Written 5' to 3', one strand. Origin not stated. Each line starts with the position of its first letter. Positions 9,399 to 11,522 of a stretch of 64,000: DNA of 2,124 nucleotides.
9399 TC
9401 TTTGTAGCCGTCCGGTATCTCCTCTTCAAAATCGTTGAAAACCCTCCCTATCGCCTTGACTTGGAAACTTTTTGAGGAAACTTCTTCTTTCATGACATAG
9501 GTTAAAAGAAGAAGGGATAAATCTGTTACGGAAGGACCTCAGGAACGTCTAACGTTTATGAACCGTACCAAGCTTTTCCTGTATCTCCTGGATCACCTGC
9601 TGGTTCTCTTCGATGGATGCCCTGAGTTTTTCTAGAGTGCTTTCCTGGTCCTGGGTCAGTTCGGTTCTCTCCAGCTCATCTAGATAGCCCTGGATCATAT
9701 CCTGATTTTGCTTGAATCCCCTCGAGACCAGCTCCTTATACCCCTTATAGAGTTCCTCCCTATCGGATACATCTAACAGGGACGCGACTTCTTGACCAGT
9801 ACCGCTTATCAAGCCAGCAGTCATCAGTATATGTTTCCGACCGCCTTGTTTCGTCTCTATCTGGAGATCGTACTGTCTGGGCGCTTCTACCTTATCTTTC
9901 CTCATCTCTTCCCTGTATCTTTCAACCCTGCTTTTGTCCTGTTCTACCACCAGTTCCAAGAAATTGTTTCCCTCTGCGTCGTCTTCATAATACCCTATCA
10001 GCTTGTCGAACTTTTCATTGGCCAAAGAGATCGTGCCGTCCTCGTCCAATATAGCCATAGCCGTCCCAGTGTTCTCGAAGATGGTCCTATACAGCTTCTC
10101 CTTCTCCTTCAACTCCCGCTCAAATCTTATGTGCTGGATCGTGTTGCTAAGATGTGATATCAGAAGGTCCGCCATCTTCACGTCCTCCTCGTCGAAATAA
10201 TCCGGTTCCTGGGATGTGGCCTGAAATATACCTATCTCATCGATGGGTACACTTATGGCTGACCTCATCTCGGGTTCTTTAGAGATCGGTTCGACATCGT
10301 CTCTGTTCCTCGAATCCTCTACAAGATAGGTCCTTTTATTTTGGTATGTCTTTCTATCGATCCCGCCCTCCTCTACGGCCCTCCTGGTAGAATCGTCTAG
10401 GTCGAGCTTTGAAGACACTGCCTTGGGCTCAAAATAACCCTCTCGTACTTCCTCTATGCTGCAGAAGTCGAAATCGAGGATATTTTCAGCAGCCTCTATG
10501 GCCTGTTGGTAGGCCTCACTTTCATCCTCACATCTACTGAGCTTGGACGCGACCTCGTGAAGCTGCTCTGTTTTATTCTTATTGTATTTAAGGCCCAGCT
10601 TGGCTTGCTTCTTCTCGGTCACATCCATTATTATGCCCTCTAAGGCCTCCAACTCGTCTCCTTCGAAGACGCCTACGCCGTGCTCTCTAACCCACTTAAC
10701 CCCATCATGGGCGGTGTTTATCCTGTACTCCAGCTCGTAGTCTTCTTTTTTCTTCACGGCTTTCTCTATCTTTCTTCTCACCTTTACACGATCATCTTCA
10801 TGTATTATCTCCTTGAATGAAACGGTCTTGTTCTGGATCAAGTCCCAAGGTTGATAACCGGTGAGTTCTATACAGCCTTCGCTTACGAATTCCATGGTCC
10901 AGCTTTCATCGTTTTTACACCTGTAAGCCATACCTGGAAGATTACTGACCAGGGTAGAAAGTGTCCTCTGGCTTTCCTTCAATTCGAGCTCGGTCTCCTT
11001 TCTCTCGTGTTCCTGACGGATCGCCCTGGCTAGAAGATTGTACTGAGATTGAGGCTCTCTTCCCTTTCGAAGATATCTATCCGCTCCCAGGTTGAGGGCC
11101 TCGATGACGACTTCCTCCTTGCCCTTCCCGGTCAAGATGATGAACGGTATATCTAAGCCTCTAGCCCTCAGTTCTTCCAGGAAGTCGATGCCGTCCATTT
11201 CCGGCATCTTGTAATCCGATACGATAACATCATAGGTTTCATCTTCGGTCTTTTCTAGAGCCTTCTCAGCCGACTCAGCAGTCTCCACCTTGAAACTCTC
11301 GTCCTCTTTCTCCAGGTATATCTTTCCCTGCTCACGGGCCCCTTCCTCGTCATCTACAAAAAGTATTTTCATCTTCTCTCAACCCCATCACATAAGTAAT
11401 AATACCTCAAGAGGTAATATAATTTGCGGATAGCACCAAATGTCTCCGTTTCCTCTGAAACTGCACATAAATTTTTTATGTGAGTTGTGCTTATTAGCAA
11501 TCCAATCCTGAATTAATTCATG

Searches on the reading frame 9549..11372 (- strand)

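Call 31: search_protein_families(library=pfam, proteins=[window:9549-11372:-], max_evalue=0.001)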
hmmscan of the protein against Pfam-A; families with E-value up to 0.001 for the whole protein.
window:9549-11372:- (607 aa): 8 families
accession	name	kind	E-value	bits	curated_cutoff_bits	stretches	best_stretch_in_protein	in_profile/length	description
PF00072.30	Response_reg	-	3e-26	92.2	30.2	1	3-107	1-103/111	Response regulator receiver domain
PF08447.18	PAS_3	-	6.8e-20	71.6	25.6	1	162-237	3-77/89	PAS fold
PF00989.32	PAS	-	5.6e-16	59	22.6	1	427-529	2-103/113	PAS fold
PF13426.13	PAS_9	-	7.1e-13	49.2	27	1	438-530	3-92/103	PAS domain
PF13185.12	GAF_2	-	7.4e-11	42.9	28.6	1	282-413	2-136/136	GAF domain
PF08448.16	PAS_4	-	6.1e-07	30.1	23.1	1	432-494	1-63/110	PAS fold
PF13188.13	PAS_8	-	2.2e-05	24.6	21.8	1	427-466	2-43/65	PAS domain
PF01590.32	GAF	-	5.2e-05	24.2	22.4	1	285-412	3-133/133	GAF domain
